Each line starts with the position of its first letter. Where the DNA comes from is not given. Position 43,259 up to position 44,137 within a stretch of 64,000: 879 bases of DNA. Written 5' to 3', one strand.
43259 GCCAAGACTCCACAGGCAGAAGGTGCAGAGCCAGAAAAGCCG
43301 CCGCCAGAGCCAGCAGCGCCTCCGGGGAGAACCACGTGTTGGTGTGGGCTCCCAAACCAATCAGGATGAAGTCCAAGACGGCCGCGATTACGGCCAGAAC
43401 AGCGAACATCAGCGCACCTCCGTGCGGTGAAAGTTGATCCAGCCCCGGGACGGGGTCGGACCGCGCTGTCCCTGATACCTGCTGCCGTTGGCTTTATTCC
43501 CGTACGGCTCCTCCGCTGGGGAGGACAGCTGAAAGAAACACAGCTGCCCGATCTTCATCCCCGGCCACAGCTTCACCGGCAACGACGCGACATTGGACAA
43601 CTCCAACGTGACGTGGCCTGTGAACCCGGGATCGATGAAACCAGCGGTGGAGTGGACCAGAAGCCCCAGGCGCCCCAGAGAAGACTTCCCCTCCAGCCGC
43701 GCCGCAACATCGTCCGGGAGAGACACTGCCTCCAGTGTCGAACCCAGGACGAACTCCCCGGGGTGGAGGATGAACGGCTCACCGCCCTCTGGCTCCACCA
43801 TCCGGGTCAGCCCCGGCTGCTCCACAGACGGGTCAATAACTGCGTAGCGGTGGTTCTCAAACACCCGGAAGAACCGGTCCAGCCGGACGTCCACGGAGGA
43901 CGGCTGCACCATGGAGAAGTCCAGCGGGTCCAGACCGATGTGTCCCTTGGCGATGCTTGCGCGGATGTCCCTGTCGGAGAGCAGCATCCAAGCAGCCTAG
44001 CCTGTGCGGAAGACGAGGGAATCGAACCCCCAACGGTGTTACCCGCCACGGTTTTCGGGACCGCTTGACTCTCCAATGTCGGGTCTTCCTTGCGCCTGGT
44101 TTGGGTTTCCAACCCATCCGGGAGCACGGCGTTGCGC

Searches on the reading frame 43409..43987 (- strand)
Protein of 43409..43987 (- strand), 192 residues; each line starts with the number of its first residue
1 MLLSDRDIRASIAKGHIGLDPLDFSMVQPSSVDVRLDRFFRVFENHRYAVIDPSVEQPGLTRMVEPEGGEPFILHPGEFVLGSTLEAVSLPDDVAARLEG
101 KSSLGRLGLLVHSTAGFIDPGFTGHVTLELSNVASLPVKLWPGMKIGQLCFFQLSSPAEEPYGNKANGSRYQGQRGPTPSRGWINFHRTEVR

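Call 10: search_protein_families(library=pfam, proteins=[window:43409-43987:-])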
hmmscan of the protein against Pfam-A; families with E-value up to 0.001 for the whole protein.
window:43409-43987:- (192 aa): 4 families
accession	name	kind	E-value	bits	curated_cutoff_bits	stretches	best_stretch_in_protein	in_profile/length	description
PF22769.1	DCD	-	5.5e-47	160.1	27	1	3-154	2-153/153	dCTP deaminase-like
PF22569.1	DCD_C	-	6.3e-10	39.2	22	1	67-175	73-185/192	2'-deoxycytidine 5'-triphosphate deaminase (DCD), C-terminal domain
PF06559.16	DCD_N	-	4.5e-09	36.8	21.4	1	2-152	4-161/164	2'-deoxycytidine 5'-triphosphate deaminase (DCD) N-terminal domain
PF00692.24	dUTPase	-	3.7e-08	33.6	22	1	71-173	23-123/129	dUTPase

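Call 11: search_protein_families(library=phrogs, proteins=[window:43409-43987:-])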
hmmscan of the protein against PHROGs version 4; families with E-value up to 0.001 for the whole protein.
window:43409-43987:- (192 aa): 2 families
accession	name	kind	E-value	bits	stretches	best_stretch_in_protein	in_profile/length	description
phrog_1663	-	DNA, RNA and nucleotide metabolism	3.5e-56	191.5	1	1-189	50-225/303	dCTP deaminase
phrog_135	-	DNA, RNA and nucleotide metabolism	0.0002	22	1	71-151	177-261/463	dUTPase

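Call 12: find_related_loci(query=window:43409-43987:-, collection=viral_contigs, flank=4000)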
Query window:43409-43987:- (192 aa) in viral_contigs; peptide patterns used: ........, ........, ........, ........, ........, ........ (x = any residue, [..] = any of these).
599 stretches matched a pattern (row limit reached: there are more); 593 encode a relative of the query (tblastn E <= 1e-3); the best 80 are kept; 80 distinct loci.
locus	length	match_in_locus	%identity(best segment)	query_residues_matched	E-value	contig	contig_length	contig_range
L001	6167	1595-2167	78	1-191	7e-100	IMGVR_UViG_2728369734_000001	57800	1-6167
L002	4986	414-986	77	1-191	2e-99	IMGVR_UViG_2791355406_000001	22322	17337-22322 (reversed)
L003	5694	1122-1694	77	1-191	6e-99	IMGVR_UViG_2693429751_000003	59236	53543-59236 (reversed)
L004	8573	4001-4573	76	1-191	6e-98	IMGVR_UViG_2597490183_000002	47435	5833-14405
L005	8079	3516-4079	78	4-191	1e-97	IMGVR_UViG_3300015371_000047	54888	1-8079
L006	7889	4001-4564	78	1-188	5e-96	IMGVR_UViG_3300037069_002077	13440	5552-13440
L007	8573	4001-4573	74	1-191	1e-95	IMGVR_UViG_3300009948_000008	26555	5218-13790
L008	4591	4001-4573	71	1-191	2e-93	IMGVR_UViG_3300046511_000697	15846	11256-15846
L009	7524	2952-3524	73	1-191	5e-93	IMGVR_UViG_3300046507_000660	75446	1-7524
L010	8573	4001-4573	72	1-191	2e-92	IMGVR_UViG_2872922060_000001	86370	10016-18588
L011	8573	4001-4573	72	1-191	3e-92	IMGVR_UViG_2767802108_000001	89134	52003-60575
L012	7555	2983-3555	73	1-191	5e-92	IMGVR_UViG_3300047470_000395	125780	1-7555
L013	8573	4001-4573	72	1-191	7e-92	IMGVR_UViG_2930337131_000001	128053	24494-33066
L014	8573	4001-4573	71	1-191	2e-91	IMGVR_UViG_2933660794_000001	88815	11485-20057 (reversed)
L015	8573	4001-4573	71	1-191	6e-91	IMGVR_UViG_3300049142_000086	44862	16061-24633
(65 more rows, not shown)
